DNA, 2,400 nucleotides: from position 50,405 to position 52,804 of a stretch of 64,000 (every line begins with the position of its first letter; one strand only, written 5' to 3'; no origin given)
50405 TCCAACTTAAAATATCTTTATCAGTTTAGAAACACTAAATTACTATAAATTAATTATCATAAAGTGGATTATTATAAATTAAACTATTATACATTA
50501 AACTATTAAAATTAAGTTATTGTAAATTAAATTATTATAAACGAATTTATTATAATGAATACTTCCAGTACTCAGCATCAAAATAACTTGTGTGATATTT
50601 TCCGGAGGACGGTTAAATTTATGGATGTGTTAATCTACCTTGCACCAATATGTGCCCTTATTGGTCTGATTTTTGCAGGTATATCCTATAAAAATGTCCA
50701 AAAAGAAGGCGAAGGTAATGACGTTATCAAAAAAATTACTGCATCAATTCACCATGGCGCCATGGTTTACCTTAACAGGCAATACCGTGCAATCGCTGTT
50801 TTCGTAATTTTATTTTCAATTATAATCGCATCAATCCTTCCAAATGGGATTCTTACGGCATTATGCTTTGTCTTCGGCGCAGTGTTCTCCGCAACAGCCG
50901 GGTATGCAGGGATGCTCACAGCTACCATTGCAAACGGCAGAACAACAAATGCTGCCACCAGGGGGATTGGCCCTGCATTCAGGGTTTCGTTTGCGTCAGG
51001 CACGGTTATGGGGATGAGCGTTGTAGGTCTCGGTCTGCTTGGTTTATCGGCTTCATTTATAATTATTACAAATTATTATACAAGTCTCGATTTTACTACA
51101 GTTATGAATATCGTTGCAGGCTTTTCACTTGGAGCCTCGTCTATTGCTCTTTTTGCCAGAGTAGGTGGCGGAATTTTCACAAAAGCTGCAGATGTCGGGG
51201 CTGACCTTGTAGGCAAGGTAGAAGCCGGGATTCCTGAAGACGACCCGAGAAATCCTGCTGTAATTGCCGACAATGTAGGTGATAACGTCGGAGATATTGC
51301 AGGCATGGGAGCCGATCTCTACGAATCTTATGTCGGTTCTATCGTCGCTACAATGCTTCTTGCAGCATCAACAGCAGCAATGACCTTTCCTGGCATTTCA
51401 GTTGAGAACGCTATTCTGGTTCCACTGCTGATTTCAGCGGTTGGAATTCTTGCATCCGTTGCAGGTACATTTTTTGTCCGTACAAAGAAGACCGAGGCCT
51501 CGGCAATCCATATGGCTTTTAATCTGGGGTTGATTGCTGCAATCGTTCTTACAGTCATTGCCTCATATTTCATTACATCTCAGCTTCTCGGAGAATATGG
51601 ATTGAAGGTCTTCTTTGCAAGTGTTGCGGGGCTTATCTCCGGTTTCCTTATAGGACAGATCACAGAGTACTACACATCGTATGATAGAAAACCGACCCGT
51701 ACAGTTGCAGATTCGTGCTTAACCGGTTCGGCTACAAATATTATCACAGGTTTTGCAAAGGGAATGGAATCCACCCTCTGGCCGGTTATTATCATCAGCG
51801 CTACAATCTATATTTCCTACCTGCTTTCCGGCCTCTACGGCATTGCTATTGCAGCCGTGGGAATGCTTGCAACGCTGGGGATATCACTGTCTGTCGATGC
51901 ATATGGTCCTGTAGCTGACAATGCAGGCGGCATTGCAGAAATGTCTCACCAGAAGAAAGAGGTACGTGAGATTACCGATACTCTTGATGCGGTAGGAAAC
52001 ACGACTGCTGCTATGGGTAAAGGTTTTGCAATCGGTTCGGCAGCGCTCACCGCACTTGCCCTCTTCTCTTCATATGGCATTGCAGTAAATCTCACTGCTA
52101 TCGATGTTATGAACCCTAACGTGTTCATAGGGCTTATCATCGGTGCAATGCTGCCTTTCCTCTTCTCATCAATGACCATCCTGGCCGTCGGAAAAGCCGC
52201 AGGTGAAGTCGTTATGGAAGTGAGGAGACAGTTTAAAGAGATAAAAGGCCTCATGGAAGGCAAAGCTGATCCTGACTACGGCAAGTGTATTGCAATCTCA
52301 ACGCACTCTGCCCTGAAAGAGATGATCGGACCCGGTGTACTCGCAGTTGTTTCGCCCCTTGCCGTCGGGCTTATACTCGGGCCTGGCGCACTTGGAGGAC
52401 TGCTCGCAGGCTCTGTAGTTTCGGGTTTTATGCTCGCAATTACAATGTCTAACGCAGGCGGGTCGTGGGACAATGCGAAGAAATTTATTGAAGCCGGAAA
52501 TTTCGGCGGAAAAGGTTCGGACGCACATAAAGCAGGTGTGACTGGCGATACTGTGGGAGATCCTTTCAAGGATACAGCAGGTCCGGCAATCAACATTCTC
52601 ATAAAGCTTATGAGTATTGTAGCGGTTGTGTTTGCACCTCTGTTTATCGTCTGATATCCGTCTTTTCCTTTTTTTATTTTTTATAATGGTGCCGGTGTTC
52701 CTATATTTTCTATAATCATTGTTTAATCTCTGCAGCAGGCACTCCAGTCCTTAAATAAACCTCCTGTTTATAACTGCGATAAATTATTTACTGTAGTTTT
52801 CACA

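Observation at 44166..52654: Three different membrane pyrophosphatase subfamilies side by side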

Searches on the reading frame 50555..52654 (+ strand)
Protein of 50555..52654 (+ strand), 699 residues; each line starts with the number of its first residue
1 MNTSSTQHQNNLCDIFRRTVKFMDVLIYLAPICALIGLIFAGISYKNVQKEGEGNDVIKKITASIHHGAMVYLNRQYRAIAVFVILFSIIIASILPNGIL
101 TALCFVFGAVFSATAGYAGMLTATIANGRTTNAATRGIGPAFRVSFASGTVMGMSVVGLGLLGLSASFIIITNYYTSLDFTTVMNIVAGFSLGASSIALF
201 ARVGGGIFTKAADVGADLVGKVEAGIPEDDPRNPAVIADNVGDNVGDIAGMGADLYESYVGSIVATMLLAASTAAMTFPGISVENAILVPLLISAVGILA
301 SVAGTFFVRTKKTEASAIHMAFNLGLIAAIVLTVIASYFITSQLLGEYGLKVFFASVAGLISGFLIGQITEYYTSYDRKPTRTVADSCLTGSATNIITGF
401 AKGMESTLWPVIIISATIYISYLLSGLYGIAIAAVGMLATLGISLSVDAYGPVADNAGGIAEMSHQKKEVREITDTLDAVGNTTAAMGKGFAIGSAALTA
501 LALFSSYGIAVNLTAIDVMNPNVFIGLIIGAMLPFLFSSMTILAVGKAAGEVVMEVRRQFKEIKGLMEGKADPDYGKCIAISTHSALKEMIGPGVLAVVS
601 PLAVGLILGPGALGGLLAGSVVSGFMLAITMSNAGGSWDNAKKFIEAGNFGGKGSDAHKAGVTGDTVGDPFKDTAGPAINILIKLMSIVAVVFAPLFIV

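Call 6: search_protein_families(library=pfam, proteins=[window:50555-52654:+])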
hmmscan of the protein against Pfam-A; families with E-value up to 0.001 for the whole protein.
window:50555-52654:+ (699 aa): 1 family
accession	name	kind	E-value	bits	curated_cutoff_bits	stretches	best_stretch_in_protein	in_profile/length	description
PF03030.21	H_PPase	-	6.5e-272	904.3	29.7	1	35-693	1-645/645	Inorganic H+ pyrophosphatase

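Call 7: search_protein_families(library=ncbifam, proteins=[window:50555-52654:+])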
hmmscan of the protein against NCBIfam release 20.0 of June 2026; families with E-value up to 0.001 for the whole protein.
window:50555-52654:+ (699 aa): 13 families
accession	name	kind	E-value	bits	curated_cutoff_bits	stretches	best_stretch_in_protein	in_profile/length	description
NF001960.0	PRK00733.3-5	equivalog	0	1011.6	546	1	24-698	2-668/673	sodium-translocating pyrophosphatase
NF001955.0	PRK00733.2-4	equivalog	3.7e-268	891.8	1059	1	25-697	4-700/736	sodium-translocating pyrophosphatase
NF001954.0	PRK00733.2-2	equivalog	2.6e-262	872.6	894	1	26-698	3-718/723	sodium-translocating pyrophosphatase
NF001959.0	PRK00733.3-4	equivalog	6.3e-261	867.5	975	1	23-698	1-669/674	sodium-translocating pyrophosphatase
NF001961.0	PRK00733.3-6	equivalog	2.3e-259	862.3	926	1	24-697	2-670/671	sodium-translocating pyrophosphatase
NF001957.0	PRK00733.3-2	equivalog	2.8e-258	858.8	945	1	30-698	4-649/651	sodium-translocating pyrophosphatase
TIGR01104.1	V_PPase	equivalog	3.8e-255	848.8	651.9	1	28-697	5-690/697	V-type H(+)-translocating pyrophosphatase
NF001958.0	PRK00733.3-3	equivalog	3.1e-252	838.8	1055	1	27-697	4-673/680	sodium-translocating pyrophosphatase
NF001951.0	PRK00733.1-2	equivalog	2.7e-234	779.8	859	1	25-697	4-688/691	sodium-translocating pyrophosphatase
NF001953.0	PRK00733.2-1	equivalog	4.4e-224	745.9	783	1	27-698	5-697/697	sodium-translocating pyrophosphatase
NF001956.0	PRK00733.3-1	equivalog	2.9e-218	727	1321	1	56-698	41-693/704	sodium-translocating pyrophosphatase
NF001952.0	PRK00733.1-4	equivalog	5.1e-208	692.8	912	1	25-698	17-728/782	sodium-translocating pyrophosphatase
NF001950.0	PRK00733.1-1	equivalog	2e-68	231.3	826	1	24-690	54-761/807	sodium-translocating pyrophosphatase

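Call 84: search_solved_structures(query=window:50621-52654:+, show_alignments=0)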
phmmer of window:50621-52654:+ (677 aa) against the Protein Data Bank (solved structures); distinct sequences matched with E-value up to 0.001: 11.
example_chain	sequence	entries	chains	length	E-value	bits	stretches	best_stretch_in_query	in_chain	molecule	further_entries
6afz_A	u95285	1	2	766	2.2e-179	601.4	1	73-676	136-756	Pyrophosphate-energized vacuolar membrane proton pump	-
6aft_A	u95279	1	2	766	3.2e-179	600.8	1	73-676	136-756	Pyrophosphate-energized vacuolar membrane proton pump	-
6afy_A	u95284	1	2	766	3.3e-179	600.8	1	73-676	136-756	Pyrophosphate-energized vacuolar membrane proton pump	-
4a01_A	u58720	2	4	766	3.4e-179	600.8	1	73-676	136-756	PROTON PYROPHOSPHATASE | Pyrophosphate-energized vacuolar membrane proton pump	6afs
5gpj_A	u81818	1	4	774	3.5e-179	600.7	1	73-676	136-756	Pyrophosphate-energized vacuolar membrane proton pump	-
6afw_A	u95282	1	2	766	5.1e-179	600.2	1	73-676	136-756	Pyrophosphate-energized vacuolar membrane proton pump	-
6afu_A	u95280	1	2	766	6.2e-179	599.9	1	73-676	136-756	Pyrophosphate-energized vacuolar membrane proton pump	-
6afx_A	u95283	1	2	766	9.5e-179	599.3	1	73-676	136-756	Pyrophosphate-energized vacuolar membrane proton pump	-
6afv_A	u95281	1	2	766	1.8e-178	598.4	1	73-676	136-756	Pyrophosphate-energized vacuolar membrane proton pump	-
4av3_A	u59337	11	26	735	8.9e-162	543.2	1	5-675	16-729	K(+)-STIMULATED PYROPHOSPHATE-ENERGIZED SODIUM PUMP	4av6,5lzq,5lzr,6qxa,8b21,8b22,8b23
8b37_A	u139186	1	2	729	1.5e-144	486.3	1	7-674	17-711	K(+)-insensitive pyrophosphate-energized proton pump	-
